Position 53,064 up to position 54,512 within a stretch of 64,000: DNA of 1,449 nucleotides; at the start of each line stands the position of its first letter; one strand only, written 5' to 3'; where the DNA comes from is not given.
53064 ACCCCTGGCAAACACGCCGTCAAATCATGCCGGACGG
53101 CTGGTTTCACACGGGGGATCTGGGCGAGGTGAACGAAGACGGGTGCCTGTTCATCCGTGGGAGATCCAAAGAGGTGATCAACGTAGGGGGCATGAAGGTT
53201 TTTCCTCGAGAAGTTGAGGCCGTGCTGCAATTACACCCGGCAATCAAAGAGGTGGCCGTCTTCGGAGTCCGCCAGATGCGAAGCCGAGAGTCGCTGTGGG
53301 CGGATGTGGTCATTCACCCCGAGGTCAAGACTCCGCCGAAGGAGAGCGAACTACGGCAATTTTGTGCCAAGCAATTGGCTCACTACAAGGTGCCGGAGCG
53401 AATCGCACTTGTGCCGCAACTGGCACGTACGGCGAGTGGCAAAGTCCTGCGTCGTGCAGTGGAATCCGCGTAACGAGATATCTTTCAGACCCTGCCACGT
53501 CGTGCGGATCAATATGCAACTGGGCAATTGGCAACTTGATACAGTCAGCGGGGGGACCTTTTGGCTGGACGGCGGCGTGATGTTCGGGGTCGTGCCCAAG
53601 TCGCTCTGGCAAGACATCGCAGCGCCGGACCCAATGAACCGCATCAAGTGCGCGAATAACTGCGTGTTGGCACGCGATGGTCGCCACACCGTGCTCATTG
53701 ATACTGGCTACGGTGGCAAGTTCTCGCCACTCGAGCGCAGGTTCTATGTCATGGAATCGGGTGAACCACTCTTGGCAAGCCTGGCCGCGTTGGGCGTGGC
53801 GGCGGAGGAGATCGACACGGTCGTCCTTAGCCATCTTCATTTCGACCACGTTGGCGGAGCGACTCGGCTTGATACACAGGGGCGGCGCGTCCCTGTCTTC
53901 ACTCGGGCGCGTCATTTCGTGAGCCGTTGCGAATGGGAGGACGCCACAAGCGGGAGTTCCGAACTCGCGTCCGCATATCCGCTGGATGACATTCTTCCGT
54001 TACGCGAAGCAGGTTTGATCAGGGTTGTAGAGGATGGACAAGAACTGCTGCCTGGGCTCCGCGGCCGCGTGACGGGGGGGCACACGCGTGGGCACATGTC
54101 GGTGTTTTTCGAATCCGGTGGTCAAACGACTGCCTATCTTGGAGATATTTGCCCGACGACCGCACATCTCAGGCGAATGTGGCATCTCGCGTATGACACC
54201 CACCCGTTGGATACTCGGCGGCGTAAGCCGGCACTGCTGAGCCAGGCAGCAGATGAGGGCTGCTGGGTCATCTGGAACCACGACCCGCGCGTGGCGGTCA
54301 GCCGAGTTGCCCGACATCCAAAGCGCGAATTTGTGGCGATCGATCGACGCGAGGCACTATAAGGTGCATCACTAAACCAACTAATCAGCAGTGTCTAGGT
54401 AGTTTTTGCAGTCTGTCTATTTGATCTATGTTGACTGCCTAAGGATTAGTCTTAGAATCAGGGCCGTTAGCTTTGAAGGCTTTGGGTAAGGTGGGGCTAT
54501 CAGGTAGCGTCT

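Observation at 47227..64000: Non-canonical PUFA-synthase-like (iterative type I PKS/FAS) lipid cluster with reductive-release and tailoring genes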

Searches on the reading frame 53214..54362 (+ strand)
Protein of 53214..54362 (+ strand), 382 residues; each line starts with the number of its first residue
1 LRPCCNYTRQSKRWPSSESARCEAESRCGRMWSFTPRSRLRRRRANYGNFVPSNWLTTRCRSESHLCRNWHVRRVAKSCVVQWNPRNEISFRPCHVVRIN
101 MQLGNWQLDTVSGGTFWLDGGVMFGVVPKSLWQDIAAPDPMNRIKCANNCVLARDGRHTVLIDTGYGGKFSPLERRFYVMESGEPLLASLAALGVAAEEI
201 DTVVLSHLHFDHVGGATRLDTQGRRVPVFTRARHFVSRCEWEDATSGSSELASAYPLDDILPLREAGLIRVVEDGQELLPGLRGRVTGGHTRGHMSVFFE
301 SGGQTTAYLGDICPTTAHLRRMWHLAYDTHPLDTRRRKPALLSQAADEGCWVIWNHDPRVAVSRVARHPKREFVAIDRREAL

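Call 4: search_protein_families(library=pfam, proteins=[window:53214-54362:+], max_evalue=0.01)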
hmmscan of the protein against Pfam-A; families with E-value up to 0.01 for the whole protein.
window:53214-54362:+ (382 aa): 2 families
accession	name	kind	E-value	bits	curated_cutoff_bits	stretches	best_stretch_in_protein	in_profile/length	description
PF00753.33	Lactamase_B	-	8.1e-22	78.6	22.7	1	146-333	4-173/196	Metallo-beta-lactamase superfamily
PF12706.13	Lactamase_B_2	-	2.6e-09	37.4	27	1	158-321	1-152/200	Beta-lactamase superfamily domain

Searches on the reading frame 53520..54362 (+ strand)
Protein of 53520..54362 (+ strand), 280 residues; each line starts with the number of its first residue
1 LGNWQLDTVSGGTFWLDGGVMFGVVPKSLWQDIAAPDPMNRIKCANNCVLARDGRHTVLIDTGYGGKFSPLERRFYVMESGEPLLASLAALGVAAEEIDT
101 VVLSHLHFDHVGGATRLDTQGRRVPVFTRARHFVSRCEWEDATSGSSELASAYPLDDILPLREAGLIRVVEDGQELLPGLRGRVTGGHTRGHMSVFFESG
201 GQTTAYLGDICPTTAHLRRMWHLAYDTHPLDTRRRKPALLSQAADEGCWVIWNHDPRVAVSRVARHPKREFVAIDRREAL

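Call 15: search_protein_families(library=ncbifam, proteins=[window:53520-54362:+], max_evalue=0.01)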
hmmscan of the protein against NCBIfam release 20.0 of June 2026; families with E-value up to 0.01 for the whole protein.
window:53520-54362:+ (280 aa): 30 families (the best 25 are shown)
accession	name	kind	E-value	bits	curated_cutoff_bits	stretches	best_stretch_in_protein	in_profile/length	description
NF047919.1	lactonase_YtnP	equivalog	2.2e-53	181.2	425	1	2-260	3-259/274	YtnP family quorum-quenching lactonase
NF047979.1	lactonase_AidB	equivalog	2.7e-14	53.1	360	1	2-252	7-250/271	AidB family quorum-quenching N-acyl homoserine lactonase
NF047925.1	pyridox_lacton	equivalog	5.1e-13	49.4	325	1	37-255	26-253/268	4-pyridoxolactonase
NF045700.1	AHLLactAttM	equivalog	1.5e-10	41.1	390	1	76-257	72-248/257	AttM family quorum-quenching N-acyl homoserine lactonase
NF045699.1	AHLLactAiiA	equivalog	1.7e-10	40.5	375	1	78-199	76-180/251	quorum-quenching N-acyl homoserine lactonase AiiA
NF033105.1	bla_subclass_B3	equivalog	2.1e-08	33.8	240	1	79-200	43-158/257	subclass B3 metallo-beta-lactamase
NF000469.2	CAR_gen_B3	exception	1.2e-07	31.1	500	1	83-199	98-206/311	CAR family subclass B3 metallo-beta-lactamase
NF040874.1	blaPJM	exception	4.2e-07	29.8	630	1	80-196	79-190/301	PJM family subclass B3 metallo-beta-lactamase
NF040470.1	blaEAM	exception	5.8e-07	28.8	660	1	77-193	99-207/318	EAM family subclass B3 metallo-beta-lactamase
NF000439.2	blaAIM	exception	2.1e-06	27.5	675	1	80-169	79-169/303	AIM family subclass B3 metallo-beta-lactamase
NF041257.1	GntH_guanitoxin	equivalog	1.8e-05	23.8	333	1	72-117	42-87/374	guanitoxin biosynthesis MBL fold metallo-hydrolase GntH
NF012229.1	bla_class_B_core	domain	2.7e-05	24.4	100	1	79-121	36-75/139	metallo-beta-lactamase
TIGR03413.1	GSH_gloB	equivalog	0.00011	21.7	200.8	1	93-132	39-77/248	hydroxyacylglutathione hydrolase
NF053820.1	MBLfold_Strvi7410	exception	0.00011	21.7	525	1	54-137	32-105/343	Strvi_7410 family MBL fold metallo-hydrolase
NF000806.0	PRK00055.2-4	equivalog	0.00012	21.4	363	1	76-112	32-68/280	ribonuclease Z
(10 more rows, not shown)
